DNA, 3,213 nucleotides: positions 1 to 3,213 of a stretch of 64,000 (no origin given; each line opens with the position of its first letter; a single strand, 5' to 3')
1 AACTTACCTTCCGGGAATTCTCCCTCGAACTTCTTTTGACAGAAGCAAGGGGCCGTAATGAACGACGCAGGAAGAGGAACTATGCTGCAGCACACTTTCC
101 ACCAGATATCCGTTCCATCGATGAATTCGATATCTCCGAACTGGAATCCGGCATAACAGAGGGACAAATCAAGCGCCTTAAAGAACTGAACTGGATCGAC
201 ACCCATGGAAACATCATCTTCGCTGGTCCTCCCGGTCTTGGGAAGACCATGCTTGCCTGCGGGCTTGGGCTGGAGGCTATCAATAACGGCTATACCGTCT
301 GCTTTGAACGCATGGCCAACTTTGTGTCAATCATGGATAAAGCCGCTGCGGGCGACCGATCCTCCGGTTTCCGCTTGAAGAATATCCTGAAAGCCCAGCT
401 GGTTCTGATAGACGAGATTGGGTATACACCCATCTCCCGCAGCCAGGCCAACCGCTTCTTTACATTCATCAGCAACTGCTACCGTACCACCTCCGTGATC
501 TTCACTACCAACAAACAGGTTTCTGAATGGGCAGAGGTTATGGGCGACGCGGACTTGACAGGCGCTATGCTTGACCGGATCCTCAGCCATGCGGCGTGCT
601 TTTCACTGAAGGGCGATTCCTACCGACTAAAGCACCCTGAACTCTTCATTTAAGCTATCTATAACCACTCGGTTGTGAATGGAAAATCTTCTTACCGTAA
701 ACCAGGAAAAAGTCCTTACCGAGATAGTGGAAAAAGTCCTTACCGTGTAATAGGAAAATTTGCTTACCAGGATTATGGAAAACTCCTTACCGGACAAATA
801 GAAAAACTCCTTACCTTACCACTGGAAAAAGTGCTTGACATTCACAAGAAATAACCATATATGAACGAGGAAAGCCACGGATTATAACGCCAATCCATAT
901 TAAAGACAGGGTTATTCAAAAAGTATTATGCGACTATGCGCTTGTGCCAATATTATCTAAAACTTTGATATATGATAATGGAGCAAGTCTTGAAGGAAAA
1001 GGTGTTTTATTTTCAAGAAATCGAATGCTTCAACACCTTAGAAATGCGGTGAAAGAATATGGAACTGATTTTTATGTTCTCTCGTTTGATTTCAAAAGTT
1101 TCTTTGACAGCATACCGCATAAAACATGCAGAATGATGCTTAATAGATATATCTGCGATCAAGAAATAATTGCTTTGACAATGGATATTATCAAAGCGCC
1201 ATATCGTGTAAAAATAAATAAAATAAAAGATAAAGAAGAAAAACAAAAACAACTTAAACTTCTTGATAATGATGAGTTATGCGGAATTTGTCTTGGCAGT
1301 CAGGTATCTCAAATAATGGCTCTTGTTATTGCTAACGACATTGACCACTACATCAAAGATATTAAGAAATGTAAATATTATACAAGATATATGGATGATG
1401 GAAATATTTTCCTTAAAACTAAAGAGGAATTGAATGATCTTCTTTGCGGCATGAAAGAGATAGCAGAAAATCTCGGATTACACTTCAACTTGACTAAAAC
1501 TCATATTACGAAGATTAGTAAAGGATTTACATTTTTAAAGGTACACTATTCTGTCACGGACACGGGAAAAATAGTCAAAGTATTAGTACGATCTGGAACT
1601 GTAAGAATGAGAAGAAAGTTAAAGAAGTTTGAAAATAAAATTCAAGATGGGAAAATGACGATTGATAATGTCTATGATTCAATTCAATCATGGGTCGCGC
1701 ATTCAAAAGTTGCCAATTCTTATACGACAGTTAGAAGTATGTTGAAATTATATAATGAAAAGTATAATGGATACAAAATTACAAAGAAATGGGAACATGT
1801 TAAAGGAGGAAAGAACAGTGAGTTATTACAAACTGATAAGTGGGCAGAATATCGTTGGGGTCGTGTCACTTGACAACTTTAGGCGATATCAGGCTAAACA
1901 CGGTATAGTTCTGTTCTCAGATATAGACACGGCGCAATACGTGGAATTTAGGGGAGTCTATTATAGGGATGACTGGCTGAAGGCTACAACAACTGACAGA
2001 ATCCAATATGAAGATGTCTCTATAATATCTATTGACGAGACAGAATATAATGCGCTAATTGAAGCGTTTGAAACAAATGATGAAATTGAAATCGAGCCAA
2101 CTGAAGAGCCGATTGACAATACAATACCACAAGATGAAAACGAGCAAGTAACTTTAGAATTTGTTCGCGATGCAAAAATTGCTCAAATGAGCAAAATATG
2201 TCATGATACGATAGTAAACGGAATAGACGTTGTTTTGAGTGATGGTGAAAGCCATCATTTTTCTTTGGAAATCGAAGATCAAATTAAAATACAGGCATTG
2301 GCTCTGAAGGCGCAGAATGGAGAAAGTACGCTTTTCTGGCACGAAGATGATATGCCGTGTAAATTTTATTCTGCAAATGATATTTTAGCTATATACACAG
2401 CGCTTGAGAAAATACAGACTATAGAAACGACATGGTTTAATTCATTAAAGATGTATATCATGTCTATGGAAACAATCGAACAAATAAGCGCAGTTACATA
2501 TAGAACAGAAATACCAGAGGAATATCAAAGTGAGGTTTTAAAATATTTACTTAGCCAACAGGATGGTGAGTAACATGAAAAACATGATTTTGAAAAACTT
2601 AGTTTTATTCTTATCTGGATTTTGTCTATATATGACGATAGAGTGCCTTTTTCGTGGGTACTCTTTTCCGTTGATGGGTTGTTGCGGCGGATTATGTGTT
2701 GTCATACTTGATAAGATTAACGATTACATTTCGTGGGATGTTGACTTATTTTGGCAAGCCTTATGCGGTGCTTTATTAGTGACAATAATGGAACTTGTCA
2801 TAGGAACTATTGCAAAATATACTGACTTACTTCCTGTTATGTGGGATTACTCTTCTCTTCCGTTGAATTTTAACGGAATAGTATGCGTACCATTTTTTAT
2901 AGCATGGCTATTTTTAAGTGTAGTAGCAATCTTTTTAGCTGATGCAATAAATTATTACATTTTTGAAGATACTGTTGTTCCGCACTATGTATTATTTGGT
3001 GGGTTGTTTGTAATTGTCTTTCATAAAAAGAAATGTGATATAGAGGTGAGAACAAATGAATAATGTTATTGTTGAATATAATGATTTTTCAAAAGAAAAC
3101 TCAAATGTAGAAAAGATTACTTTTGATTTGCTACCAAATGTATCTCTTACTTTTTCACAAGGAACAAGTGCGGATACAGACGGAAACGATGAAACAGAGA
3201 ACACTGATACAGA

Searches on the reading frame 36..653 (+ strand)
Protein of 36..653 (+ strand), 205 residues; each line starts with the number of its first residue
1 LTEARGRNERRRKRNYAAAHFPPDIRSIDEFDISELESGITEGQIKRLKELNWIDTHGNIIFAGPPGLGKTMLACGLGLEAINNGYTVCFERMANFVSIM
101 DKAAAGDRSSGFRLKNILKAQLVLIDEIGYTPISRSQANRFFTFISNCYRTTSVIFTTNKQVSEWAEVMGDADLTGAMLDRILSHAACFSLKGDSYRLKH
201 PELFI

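Call 34: search_protein_families(library=pfam, proteins=[window:36-653:+], max_evalue=0.01)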
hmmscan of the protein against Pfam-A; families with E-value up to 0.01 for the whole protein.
window:36-653:+ (205 aa): 6 families
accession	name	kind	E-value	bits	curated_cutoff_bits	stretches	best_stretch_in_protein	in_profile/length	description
PF01695.23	IstB_IS21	-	5.1e-54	183.7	24.1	1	3-200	40-234/238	IstB-like ATP binding protein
PF20720.3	nSTAND3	-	1.6e-07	31.5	27.2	1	54-166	14-118/155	Novel STAND NTPase 3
PF00004.35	AAA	-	0.00016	22.6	21.2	1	60-160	1-110/131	ATPase family associated with various cellular activities (AAA)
PF13481.12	AAA_25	-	0.00055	20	27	1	52-80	28-56/195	AAA domain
PF00308.24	Bac_DnaA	-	0.0014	19.3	23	1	60-164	37-143/162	Bacterial DnaA ATPAse domain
PF01078.27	Mg_chelatase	-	0.0062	16.4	20.3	0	55-76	21-41/207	Magnesium chelatase, subunit ChlI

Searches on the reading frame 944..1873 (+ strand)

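Call 34: search_protein_families(library=pfam, proteins=[window:944-1873:+], max_evalue=0.01)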
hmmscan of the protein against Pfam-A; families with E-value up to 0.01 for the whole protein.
window:944-1873:+ (309 aa): 1 family
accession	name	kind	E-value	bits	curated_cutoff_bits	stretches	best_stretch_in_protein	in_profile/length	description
PF00078.32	RVT_1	-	6.5e-15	55.8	29.6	1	30-198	55-201/205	Reverse transcriptase (RNA-dependent DNA polymerase)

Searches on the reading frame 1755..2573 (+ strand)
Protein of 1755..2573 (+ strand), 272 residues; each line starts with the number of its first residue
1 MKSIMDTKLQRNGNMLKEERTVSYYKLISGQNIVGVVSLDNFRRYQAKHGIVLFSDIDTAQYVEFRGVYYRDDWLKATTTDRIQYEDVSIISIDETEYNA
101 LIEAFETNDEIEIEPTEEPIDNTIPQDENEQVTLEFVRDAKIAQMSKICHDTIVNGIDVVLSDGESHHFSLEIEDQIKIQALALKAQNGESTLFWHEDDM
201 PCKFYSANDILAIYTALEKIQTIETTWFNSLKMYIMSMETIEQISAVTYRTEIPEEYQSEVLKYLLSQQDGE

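Call 34: search_protein_families(library=pfam, proteins=[window:1755-2573:+], max_evalue=0.01)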
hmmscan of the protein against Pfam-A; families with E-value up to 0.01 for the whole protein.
window:1755-2573:+ (272 aa): 1 family
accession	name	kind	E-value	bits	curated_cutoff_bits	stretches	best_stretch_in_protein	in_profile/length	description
PF14301.12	DUF4376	-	2.9e-05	24.9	25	1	138-217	3-76/106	Domain of unknown function (DUF4376)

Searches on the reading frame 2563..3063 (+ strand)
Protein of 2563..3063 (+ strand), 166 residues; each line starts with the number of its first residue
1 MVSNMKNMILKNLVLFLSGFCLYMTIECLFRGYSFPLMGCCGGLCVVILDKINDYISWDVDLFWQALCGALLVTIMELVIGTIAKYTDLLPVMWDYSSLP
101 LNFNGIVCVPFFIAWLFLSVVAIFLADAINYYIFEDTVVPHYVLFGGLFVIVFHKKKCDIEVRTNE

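Call 34: search_protein_families(library=pfam, proteins=[window:2563-3063:+], max_evalue=0.01)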
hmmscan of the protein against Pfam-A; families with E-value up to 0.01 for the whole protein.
window:2563-3063:+ (166 aa): 2 families
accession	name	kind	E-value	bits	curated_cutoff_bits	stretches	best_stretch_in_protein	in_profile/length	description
PF06541.16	ABC_trans_CmpB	-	2.1e-10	41.4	25.9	1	30-133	31-123/151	Putative ABC-transporter type IV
PF10688.14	Imp-YgjV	-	0.0049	17.1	23.5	1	20-93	26-97/159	Bacterial inner membrane protein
